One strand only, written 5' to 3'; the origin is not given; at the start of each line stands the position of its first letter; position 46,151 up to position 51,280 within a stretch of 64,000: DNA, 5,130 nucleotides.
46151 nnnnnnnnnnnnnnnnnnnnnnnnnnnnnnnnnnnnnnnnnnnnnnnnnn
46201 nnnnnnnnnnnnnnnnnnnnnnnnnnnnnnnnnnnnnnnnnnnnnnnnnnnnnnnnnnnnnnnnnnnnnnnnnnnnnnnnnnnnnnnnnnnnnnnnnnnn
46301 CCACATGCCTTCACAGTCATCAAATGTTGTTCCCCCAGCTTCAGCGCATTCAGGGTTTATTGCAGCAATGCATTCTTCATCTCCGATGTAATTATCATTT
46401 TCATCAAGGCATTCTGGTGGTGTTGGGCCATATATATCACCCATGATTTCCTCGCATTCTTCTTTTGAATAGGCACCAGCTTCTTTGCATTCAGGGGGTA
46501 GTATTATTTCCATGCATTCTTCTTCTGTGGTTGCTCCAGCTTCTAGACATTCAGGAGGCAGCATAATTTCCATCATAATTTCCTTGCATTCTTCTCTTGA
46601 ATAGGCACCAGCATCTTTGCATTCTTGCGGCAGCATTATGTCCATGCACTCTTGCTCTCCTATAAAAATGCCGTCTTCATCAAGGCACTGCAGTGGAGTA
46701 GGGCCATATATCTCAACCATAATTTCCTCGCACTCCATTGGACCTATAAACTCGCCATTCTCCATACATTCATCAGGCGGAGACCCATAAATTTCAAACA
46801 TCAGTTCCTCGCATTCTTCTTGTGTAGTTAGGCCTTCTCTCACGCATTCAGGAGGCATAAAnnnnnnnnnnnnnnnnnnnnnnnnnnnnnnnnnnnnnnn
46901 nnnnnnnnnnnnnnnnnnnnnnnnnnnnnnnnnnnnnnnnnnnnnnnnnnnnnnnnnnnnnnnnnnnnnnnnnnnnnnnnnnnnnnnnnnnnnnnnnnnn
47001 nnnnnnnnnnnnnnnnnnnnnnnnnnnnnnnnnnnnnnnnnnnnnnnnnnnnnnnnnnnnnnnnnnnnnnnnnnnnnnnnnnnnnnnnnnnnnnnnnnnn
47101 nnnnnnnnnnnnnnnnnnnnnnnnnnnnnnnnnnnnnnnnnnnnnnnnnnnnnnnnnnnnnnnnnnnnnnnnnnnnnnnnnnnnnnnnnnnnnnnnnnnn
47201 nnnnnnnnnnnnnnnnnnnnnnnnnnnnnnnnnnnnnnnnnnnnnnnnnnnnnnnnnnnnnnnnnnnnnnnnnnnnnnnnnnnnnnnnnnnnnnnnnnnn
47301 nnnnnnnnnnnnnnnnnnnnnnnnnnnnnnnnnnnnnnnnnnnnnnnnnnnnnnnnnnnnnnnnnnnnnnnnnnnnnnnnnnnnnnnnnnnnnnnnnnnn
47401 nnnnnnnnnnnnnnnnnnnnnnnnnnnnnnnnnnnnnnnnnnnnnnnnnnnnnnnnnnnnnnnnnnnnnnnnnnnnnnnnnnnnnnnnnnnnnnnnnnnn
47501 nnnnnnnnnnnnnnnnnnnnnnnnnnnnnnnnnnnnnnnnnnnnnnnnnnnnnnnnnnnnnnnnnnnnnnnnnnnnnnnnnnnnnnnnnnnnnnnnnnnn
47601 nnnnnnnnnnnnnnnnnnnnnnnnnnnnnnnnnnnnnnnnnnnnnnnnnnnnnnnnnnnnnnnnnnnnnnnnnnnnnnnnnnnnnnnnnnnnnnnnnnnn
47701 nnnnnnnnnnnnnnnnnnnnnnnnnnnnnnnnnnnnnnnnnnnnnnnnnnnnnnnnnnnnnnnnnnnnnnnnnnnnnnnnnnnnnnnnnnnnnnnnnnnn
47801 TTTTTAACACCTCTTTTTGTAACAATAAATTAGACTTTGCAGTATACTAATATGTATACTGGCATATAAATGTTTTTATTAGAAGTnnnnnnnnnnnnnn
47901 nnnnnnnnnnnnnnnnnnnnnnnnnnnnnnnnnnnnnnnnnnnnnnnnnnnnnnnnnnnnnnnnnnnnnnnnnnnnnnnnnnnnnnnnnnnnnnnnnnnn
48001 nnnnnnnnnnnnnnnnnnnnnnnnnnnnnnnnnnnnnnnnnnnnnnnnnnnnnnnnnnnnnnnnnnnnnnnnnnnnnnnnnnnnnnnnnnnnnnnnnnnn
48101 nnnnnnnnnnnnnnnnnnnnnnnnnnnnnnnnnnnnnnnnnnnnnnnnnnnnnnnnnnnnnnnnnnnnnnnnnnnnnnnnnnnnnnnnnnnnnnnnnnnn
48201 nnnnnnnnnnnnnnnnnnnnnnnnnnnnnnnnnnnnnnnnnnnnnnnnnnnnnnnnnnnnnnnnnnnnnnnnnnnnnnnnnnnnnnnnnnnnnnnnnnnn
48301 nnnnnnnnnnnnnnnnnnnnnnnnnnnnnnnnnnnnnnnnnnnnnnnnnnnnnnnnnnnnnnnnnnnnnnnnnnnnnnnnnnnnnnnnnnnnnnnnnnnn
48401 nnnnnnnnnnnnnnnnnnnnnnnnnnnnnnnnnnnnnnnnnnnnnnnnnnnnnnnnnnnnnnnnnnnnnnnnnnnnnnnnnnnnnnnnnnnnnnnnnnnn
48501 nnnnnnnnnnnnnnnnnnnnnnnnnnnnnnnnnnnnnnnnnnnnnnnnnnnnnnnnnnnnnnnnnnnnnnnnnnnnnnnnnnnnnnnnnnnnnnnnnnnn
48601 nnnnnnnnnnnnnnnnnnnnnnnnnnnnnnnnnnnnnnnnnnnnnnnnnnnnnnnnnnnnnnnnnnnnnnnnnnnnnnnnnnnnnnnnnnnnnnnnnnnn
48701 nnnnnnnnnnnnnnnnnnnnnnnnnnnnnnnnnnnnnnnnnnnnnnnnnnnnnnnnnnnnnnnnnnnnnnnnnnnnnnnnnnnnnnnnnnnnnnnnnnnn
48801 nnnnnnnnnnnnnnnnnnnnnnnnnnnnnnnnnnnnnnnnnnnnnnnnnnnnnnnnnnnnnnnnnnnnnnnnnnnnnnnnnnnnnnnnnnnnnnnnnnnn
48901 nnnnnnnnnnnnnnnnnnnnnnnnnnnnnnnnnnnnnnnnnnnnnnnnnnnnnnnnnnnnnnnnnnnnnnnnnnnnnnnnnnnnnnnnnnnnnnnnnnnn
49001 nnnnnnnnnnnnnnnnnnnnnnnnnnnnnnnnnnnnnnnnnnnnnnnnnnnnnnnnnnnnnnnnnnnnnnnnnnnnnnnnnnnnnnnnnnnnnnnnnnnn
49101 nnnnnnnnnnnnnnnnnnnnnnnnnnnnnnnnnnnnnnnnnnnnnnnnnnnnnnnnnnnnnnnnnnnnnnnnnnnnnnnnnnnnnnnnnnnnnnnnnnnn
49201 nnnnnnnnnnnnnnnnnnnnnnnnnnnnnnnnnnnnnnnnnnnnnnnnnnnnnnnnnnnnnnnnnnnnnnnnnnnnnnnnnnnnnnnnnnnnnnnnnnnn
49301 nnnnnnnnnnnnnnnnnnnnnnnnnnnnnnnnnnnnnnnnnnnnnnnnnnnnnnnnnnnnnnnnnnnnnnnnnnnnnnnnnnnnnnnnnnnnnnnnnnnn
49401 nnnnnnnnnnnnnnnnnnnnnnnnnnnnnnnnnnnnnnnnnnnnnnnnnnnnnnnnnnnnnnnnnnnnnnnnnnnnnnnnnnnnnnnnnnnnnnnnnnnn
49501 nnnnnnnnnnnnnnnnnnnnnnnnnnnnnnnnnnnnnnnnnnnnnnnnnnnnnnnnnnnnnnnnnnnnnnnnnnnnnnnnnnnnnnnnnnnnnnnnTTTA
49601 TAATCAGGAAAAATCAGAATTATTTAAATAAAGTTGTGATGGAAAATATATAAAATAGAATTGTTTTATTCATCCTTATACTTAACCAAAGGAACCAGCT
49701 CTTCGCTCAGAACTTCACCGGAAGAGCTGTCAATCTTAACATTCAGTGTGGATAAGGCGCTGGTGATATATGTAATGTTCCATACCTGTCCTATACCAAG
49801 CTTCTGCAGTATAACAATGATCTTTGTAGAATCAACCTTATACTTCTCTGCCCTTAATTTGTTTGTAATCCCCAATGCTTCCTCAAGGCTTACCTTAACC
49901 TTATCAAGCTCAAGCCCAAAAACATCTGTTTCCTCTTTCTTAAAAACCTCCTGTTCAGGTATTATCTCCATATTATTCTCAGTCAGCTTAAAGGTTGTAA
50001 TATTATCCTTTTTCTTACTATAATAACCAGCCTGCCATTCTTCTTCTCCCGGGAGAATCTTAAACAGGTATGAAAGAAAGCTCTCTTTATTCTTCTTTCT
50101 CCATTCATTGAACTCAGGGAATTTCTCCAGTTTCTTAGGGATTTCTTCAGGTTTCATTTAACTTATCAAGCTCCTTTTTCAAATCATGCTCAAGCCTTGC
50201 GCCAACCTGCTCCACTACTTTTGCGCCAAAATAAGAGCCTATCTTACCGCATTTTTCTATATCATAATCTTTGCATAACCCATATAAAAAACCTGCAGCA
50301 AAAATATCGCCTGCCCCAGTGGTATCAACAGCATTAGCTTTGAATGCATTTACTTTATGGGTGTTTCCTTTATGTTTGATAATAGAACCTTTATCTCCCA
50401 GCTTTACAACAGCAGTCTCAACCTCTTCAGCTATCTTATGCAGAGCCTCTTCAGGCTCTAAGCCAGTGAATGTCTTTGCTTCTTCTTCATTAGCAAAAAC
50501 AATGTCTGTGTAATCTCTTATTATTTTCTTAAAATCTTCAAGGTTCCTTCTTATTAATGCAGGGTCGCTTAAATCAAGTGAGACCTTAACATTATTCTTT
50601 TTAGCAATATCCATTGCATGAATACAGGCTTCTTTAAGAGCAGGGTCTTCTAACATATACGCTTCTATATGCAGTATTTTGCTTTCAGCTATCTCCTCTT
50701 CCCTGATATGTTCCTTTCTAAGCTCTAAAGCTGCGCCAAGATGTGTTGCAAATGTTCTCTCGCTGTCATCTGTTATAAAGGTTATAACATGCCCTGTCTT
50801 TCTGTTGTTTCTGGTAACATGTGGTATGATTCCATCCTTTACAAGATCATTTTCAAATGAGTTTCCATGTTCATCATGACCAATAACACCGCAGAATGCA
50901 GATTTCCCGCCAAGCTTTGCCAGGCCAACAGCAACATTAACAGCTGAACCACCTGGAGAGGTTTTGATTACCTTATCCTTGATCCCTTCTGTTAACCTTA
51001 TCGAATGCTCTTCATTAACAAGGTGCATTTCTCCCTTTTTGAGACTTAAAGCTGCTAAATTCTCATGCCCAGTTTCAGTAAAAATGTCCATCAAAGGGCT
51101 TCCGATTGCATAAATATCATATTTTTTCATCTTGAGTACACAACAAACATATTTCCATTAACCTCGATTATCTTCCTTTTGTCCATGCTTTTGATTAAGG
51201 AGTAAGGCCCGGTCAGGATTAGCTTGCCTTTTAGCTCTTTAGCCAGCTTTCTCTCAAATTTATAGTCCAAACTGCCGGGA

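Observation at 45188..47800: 870-aa secreted acidic protein built from two interleaved two-cysteine modules: no family I can name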

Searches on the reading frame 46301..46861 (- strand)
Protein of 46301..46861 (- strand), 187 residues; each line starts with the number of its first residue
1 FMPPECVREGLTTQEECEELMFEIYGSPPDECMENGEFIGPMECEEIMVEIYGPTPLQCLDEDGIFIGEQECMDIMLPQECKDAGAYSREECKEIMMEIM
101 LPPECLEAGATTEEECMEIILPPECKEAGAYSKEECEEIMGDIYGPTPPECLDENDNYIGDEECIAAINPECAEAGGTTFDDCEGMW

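Call 44: search_protein_representatives(protein=window:46301-46861:-)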
Query: 187 residues. Proteins with E-value up to 0.001 (for the whole library): 195; up to 1e-10: 91; up to 1e-30: 29. The best 150 are listed.
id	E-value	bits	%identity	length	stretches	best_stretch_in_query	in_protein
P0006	3.8e-71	255.6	52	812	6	1-185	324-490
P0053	8.0e-64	231.7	46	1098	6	1-140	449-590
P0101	9.8e-62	224.9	43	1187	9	76-152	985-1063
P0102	1.1e-60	221.5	44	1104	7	1-140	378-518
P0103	5.1e-48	180.1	50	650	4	71-140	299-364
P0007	9.9e-47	175.9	55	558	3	69-164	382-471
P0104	1.6e-41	158.8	37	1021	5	2-117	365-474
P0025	1.4e-39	152.5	43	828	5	3-165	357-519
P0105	2.1e-39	151.9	41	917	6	76-141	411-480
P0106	3.9e-38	147.8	40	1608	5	2-147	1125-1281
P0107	9.4e-38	146.6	53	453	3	77-165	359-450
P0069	4.0e-36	141.2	45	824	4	68-140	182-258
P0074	4.4e-36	141.1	43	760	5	77-168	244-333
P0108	1.4e-35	139.5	41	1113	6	3-147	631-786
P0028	1.9e-35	139.1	44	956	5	2-164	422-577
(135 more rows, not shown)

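Call 48: search_protein_families(library=pfam, alignment_id=A3, max_evalue=0.001)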
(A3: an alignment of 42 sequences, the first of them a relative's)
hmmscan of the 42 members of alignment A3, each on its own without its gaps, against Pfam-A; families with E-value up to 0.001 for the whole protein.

A. member 1, P0101 (1187 aa): 1 family
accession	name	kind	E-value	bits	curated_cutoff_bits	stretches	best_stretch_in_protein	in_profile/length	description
PF17957.7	Big_7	-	9.5e-06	26.6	24.1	0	260-316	18-70/70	Bacterial Ig domain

B. families by the number of members that match (of 42 scanned): 18 families
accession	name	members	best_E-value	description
PF19077.6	Big_13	36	3.4e-13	Bacterial Ig-like domain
PF18884.5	TSP3_bac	30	3.1e-13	Bacterial TSP3 repeat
PF17957.7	Big_7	8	2.4e-14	Bacterial Ig domain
PF17936.7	Big_6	8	2.4e-06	Bacterial Ig domain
PF00041.27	fn3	3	3.3e-06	Fibronectin type III domain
PF13306.12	LRR_5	2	9.5e-233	BspA type Leucine rich repeat region (6 copies)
PF13855.12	LRR_8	2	5e-29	Leucine rich repeat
PF13860.13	FlgD_ig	2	1.9e-05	FlgD Ig-like domain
PF13948.11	DUF4215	1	4.3e-15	Domain of unknown function (DUF4215)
PF18915.5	DUF5667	1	3.3e-07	Domain of unknown function (DUF5667)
PF23952.1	LRR_EndoS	1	1.3e-05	Endo-beta-N-acetylglucosaminidase EndoS LRR domain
PF16967.11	TcfC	1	1.7e-05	E-set like domain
PF25262.1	DUF7862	1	1.8e-05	Domain of unknown function (DUF7862)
PF00207.28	A2M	1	4.5e-05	Alpha-2-macroglobulin family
PF11797.14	WxLIP_HBD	1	0.0001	WxL Interacting Protein, host binding domain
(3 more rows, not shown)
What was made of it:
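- Closest known: Thrombospondin type-3 / bacterial TSP3 Ca-binding repeats. Same: TSP3_bac co-occurs with the repeat in CPR proteins (call 48).
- Stalk context: of 42 other repeat-bearing proteins, 36 have Big_13, 30 have TSP3_bac, and others have Big_7, Big_6 or LRR_5 (call 48). In CPR proteins the repeat sits beside Ca-binding TSP3_bac repeats (call 48).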

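Call 58: predict_structure(alignment_id=A4)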
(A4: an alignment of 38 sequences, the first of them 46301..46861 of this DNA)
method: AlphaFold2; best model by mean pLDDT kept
length: 187 residues; sequences in the alignment: 38
mean_pLDDT: 88.7   pTM: 0.46
mean pLDDT of the five models: 88.7, 88.5, 88.3, 86.4, 84.2
residues with pLDDT >= 90: 81; 70-90: 104; 50-70: 2; < 50: 0
segments of 3 or more residues with pLDDT < 50: none
pLDDT, mean of each block of 10 residues (from residue 1): 90 93 89 92 91 89 87 80 83 83 91 89 92 89 90 92 93 91 82
secondary structure, 60 per line:
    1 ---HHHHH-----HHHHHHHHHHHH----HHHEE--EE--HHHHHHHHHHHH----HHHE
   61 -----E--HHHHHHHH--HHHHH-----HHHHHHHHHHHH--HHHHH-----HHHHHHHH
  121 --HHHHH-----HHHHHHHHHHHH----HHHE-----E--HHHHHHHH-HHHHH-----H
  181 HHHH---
elements in order: H4-8 H14-25 H41-52 H69-76 H79-83 H89-100 H103-107 H113-120 H123-127 H133-144 H161-168 H170-174 H180-184
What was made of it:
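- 45476..46855 (-): Array of 17 two-cysteine mini-domains, residues 316-775. The model of residues 314-500 has mean pLDDT 88.7; type A is helix-loop-helix and type B is β-hairpin plus helix (call 58).
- Folded mini-domains: pLDDT is 88.7 for residues 314-500, with a regular helix or hairpin plus helix pattern (call 58).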

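Call 61: fold_search(model_id=the predicted structure, library=pdb)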
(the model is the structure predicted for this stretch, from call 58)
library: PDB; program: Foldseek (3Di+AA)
matches with E <= 10: 52; with E <= 0.001: 0
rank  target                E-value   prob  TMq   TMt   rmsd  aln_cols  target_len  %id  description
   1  5wjq_D                5.6e-01  0.08  0.15  0.12  20.5       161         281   19  mouseZFP568-ZnF2-11 in complex with DNA (released 2018-03-07)
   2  5v3j_F                1.4e+00  0.06  0.16  0.12  20.1       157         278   18  mouseZFP568-ZnF1-10 in complex with DNA (released 2018-03-07)
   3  8rb3                  1.7e+00  0.03  0.12  0.12  15.8       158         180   15  Structure of the PNMA2 capsid (released 2024-02-14)
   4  8csq_G                1.8e+00  0.03  0.12  0.09  24.6       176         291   12  Human mitochondrial small subunit assembly intermediate (State B) (released 2022-12-14)
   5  3nrk                  2.3e+00  0.03  0.15  0.10  22.6       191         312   12  The crystal structure of the leptospiral hypothetical protein LIC12922 (released 2010-11-24)
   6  3j9m_AG               2.3e+00  0.02  0.11  0.07  21.6       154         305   14  Structure of the human mitochondrial ribosome (class 1) (released 2015-04-15)
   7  7po3_G                2.3e+00  0.02  0.12  0.08  25.8       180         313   13  Human mitochondrial ribosome small subunit (released 2022-06-15)
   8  7po1_G                2.4e+00  0.02  0.12  0.08  26.0       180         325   13  Initiation complex of human mitochondrial ribosome small subunit with IF3 (released 2022-06-15)
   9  8qrn_G                2.6e+00  0.03  0.12  0.08  18.5       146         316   12  mt-SSU in GTPBP8 knock-out cells, state 4 (released 2024-06-26)
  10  9g5d_G                2.6e+00  0.02  0.13  0.08  25.2       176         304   13  Assembly intermediate of human mitochondrial ribosome small subunit (State C) (released 2025-04-23)
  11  9igt_G                2.7e+00  0.02  0.13  0.08  25.2       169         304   15  Assembly intermediate of human mitochondrial ribosome small subunit bound to METTL15, RBFA, and mtIF2 (State M2.1) (released 2026-03-11)
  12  5aj3_I                2.9e+00  0.02  0.13  0.08  19.3       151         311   12  Structure of the small subunit of the mammalian mitoribosome (released 2015-04-22)
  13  8rri_AG               2.9e+00  0.02  0.12  0.08  25.5       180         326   13  Human mitochondrial ribosome in complex with antibiotic tigecycline (released 2025-03-12)
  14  8glw_A                2.9e+00  0.02  0.14  0.07  21.8       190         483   12  CryoEM structure of the TnsC(1-503)-TnsD(1-318)-DNA complex in a 7:2:1 stoichiometry from E. coli Tn7 (released 2024-07-31)
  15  9hfo_G                3.1e+00  0.02  0.13  0.08  25.6       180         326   13  Translation-initiation state of human mitochondrial ribosome small subunit (State G) (released 2025-04-23)
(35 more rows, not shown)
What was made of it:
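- On C2H2 zinc finger: The Foldseek best hit is E 0.56, TM 0.15 (call 61).
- Closest known: Tandem C2H2 zinc-finger arrays. Same: Zinc-finger arrays are the top Foldseek hits (call 61).
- The top, non-significant, Foldseek hits are zinc-finger arrays with the same ββα topology (call 61).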

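Call 66: fold_search(model_id=the predicted structure, library=viral)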
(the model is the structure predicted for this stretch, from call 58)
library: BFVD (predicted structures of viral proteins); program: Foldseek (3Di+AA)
matches with E <= 10: 120; with E <= 0.001: 0
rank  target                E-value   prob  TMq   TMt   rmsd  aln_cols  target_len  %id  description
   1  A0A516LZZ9            3.8e-01  0.04  0.11  0.06  22.8       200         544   14  (no name in the UniProt tables at hand)
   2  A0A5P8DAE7            5.2e-01  0.02  0.11  0.10  21.5       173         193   15  DUF1508 domain-containing protein [Mycobacterium phage Helpful]
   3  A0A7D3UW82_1          8.5e-01  0.07  0.18  0.06  18.9       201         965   16  Glycosyltransferase [Fadolivirus FV1/VV64]
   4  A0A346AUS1            1.0e+00  0.03  0.13  0.16  20.5       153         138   18  (no name in the UniProt tables at hand)
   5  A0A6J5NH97            1.3e+00  0.04  0.16  0.06  17.3       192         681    9  Uncharacterized protein [uncultured Caudovirales phage]
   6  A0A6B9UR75            1.3e+00  0.02  0.11  0.07  19.6       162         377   13  (no name in the UniProt tables at hand)
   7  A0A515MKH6            1.3e+00  0.02  0.12  0.06  21.4       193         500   14  Uncharacterized protein [Rhodococcus phage Whack]
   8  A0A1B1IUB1            1.4e+00  0.06  0.13  0.04  16.9       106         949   13  (no name in the UniProt tables at hand)
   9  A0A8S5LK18            1.4e+00  0.02  0.11  0.08  28.2       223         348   14  Uncharacterized protein [Siphoviridae sp. ct3o911]
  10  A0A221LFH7            1.6e+00  0.01  0.10  0.04  22.9       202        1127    9  Putative replicase (Fragment) [Barns Ness breadcrumb sponge hepe-like virus 4]
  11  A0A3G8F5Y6            1.8e+00  0.08  0.14  0.12   7.9        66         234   14  (no name in the UniProt tables at hand)
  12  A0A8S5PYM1            1.8e+00  0.02  0.13  0.08  24.2       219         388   13  Uncharacterized protein [Myoviridae sp. ctgsk7]
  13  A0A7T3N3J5            1.8e+00  0.02  0.12  0.12  20.7       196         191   13  Uncharacterized protein [Arthrobacter phage Wollypog]
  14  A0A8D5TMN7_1          2.0e+00  0.01  0.11  0.04  21.0       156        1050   17  (no name in the UniProt tables at hand)
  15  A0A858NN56            2.2e+00  0.01  0.12  0.12  16.1       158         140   12  (no name in the UniProt tables at hand)
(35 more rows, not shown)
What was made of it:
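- Tried and rejected: Foldseek of the repeat block gave nothing at E < 0.38 against PDB or BFVD (calls 61, 66).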

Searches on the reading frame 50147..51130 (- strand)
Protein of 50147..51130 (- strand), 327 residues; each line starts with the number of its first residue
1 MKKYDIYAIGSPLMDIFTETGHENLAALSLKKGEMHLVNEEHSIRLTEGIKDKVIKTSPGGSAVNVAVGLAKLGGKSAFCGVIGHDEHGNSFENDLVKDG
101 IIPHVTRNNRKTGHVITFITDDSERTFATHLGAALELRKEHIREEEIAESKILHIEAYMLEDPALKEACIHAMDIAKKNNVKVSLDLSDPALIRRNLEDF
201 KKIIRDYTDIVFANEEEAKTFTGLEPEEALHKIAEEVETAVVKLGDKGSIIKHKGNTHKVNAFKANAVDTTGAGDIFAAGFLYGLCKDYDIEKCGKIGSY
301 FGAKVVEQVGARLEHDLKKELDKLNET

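Call 32: search_protein_families(library=pfam, proteins=[window:50147-51130:-], max_evalue=0.001)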
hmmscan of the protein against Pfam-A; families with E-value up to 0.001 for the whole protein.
window:50147-51130:- (327 aa): 1 family
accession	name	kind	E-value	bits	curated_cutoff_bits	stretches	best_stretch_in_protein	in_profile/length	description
PF00294.29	PfkB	-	7.4e-60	203.3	25.8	1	37-312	14-296/302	pfkB family carbohydrate kinase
